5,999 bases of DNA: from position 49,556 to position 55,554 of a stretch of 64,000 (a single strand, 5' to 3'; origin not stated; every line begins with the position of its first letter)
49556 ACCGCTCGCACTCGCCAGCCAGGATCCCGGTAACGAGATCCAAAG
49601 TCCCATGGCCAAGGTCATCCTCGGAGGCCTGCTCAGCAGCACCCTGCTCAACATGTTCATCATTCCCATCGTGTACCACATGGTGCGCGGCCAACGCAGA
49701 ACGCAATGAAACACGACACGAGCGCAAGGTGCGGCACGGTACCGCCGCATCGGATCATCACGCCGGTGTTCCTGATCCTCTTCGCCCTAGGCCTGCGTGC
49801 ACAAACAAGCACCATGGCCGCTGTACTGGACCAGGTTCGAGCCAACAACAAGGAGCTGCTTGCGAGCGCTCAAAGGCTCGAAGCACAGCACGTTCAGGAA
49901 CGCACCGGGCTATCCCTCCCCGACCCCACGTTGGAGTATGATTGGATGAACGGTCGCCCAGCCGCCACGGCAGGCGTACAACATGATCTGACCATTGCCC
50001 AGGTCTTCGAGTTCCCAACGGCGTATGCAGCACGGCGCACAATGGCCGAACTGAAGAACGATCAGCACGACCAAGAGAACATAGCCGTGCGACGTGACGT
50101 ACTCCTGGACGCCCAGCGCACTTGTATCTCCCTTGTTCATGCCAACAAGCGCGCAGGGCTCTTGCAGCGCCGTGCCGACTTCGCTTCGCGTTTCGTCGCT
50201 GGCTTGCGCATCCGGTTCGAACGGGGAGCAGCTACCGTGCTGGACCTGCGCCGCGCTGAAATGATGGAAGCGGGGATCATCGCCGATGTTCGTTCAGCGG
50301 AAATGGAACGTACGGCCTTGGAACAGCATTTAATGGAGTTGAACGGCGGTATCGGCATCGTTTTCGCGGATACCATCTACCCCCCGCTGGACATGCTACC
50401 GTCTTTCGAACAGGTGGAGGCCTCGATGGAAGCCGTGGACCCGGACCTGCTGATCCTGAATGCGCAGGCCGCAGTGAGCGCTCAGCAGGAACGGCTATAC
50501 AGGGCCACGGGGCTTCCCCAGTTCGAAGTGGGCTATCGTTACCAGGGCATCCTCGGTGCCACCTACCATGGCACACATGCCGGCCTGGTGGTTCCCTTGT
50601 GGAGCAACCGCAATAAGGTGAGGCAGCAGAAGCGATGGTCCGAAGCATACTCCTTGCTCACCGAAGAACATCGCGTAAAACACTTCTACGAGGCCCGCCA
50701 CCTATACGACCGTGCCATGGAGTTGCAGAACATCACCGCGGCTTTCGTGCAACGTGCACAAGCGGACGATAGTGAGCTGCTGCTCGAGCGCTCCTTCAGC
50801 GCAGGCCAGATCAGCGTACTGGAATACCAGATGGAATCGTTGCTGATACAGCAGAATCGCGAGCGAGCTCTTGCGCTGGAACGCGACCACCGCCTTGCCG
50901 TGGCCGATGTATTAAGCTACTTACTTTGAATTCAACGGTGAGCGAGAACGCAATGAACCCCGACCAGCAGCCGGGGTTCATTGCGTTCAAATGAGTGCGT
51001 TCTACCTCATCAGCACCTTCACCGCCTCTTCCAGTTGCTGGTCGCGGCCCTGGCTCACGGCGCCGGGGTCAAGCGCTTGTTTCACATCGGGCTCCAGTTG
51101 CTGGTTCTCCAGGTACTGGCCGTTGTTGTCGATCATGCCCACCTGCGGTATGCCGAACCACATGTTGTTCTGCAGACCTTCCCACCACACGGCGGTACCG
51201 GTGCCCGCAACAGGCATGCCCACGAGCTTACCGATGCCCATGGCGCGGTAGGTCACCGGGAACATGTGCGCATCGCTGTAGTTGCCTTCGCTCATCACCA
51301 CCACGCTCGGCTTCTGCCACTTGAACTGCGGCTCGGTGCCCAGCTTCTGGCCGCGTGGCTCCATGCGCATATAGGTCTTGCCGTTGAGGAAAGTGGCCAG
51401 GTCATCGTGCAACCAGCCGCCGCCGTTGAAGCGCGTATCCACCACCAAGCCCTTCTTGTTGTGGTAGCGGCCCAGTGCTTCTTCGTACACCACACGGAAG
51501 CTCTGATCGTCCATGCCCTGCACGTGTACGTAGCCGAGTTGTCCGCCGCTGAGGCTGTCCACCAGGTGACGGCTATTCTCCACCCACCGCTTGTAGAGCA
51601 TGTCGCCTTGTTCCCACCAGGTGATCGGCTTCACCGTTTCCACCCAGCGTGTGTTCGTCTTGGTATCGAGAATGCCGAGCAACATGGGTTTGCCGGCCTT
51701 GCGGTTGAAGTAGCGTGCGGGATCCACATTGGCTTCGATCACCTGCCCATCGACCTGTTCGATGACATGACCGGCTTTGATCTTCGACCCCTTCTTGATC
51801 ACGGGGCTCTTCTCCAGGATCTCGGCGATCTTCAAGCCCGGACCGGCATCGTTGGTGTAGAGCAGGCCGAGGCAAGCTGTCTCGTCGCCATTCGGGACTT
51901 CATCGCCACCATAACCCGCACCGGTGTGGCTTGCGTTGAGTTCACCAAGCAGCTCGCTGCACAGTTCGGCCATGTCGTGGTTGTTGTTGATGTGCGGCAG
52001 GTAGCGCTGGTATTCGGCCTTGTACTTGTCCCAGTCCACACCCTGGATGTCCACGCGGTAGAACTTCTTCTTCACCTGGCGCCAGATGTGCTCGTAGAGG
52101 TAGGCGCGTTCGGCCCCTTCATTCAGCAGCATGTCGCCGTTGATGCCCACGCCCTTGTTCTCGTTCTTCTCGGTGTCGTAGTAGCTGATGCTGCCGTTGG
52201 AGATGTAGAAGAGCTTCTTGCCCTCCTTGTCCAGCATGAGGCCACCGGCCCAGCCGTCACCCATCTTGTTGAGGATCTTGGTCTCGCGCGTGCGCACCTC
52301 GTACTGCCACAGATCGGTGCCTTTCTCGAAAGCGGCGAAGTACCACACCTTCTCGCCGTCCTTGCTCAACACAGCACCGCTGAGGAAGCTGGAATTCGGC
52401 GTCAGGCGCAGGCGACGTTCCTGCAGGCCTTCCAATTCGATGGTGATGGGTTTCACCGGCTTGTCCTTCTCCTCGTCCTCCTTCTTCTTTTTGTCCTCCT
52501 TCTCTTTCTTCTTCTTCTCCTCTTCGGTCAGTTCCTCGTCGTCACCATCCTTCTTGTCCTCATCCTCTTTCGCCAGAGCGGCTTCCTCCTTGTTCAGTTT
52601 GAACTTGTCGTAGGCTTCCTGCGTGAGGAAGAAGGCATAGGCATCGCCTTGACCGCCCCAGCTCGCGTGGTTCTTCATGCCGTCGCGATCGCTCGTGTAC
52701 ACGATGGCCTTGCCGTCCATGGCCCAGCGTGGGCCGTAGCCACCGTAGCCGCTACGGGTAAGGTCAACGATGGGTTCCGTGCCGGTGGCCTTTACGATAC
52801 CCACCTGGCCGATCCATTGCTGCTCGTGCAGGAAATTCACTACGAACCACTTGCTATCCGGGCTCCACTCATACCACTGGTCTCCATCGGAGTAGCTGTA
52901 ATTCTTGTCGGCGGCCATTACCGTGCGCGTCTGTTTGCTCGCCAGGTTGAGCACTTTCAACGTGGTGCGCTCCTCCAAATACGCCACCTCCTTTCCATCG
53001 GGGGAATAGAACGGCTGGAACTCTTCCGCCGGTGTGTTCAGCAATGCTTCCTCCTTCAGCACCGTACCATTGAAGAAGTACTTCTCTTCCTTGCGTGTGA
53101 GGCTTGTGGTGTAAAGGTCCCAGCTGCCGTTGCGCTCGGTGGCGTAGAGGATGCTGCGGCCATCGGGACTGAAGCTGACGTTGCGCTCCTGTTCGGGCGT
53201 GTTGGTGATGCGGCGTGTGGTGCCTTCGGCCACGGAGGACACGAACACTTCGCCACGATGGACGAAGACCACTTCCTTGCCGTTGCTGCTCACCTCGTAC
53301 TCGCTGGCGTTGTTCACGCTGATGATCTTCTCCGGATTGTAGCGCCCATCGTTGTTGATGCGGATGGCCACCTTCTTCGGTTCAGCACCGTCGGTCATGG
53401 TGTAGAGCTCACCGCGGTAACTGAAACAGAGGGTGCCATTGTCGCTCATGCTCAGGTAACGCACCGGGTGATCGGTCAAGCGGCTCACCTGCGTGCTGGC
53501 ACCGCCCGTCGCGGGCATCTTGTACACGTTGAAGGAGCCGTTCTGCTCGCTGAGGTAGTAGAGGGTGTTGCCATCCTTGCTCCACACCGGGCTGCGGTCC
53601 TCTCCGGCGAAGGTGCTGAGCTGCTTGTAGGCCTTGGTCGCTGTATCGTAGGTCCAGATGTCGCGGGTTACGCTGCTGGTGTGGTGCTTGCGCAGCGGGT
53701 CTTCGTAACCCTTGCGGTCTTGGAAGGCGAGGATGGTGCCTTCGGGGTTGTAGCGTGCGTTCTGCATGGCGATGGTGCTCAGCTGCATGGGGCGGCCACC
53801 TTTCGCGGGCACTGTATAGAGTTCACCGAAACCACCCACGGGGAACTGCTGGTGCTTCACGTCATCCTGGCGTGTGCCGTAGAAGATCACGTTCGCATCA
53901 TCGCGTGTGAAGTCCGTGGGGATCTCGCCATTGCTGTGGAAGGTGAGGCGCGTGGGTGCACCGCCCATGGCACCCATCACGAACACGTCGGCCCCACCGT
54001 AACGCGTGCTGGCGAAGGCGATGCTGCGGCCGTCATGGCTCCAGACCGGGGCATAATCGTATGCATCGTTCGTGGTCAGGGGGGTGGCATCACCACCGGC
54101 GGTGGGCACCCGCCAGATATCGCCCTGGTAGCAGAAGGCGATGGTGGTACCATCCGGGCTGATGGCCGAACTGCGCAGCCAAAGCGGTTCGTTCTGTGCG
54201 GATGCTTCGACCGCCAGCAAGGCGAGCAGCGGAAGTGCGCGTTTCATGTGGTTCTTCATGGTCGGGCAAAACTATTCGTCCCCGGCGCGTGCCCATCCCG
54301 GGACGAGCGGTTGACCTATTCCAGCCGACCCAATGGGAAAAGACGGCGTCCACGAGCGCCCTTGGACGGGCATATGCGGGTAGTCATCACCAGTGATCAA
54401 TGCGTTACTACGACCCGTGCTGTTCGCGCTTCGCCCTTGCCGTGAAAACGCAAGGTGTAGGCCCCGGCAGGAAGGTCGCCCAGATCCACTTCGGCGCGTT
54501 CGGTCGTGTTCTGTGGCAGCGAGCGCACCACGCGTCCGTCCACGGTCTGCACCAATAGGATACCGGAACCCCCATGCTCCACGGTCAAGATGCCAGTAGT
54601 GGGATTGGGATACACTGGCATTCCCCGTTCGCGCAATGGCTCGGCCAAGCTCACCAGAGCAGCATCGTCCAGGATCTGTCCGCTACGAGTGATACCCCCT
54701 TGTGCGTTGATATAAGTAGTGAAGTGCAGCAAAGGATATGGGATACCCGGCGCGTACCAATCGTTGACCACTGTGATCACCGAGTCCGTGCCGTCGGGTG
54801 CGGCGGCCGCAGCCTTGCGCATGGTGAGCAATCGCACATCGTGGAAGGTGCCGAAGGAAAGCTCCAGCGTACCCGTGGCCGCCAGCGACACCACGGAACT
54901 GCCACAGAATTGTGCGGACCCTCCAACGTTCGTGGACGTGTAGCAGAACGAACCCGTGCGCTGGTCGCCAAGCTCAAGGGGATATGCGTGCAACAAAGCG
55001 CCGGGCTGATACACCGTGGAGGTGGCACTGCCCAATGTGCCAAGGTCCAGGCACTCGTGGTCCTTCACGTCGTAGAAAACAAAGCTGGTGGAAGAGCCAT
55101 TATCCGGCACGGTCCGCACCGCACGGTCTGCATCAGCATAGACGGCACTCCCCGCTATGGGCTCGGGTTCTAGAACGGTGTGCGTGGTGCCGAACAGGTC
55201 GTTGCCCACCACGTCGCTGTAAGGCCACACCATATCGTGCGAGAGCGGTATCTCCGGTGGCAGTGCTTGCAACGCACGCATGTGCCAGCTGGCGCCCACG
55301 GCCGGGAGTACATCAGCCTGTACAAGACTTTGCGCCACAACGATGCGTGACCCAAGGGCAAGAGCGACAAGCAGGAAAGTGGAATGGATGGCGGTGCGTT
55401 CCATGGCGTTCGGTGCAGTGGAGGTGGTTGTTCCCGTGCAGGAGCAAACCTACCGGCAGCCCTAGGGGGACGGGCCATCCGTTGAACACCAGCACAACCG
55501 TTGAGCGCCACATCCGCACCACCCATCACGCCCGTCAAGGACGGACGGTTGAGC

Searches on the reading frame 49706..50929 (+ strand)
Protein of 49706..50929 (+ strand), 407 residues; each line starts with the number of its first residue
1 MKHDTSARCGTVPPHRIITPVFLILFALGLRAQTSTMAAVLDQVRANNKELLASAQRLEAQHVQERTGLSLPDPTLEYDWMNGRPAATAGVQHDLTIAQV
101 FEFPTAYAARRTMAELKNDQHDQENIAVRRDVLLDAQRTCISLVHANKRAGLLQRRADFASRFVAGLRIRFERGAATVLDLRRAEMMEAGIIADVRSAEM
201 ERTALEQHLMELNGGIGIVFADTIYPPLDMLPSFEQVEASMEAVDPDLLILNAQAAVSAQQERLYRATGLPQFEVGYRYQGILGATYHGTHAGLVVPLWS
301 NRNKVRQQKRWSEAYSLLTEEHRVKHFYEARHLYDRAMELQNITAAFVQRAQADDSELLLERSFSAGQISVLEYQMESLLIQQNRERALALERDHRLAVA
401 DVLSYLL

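Call 41: search_protein_families(library=pfam, proteins=[window:49706-50929:+], max_evalue=0.0001)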
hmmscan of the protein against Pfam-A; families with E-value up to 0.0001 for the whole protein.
window:49706-50929:+ (407 aa): 1 family
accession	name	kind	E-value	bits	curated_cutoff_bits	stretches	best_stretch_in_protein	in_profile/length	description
PF02321.23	OEP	-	7.8e-18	65.4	22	2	39-187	3-160/187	Outer membrane efflux protein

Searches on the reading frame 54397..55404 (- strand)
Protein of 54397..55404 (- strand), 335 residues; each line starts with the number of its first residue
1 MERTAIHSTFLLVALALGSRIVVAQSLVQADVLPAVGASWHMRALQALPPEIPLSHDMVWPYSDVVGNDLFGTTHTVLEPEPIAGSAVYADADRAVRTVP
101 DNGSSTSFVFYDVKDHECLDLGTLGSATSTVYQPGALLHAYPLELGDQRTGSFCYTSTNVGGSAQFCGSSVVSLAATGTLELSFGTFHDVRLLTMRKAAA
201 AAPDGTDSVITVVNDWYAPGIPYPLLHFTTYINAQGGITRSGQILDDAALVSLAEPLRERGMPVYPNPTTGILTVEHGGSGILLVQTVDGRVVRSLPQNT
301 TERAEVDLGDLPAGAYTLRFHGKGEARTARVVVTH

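Call 41: search_protein_families(library=pfam, proteins=[window:54397-55404:-], max_evalue=0.0001)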
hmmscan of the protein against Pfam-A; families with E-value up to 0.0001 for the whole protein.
window:54397-55404:- (335 aa): 1 family
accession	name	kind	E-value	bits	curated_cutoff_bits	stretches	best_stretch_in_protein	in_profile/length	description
PF18962.6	Por_Secre_tail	-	3.2e-07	31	27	1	264-333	1-75/75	Secretion system C-terminal sorting domain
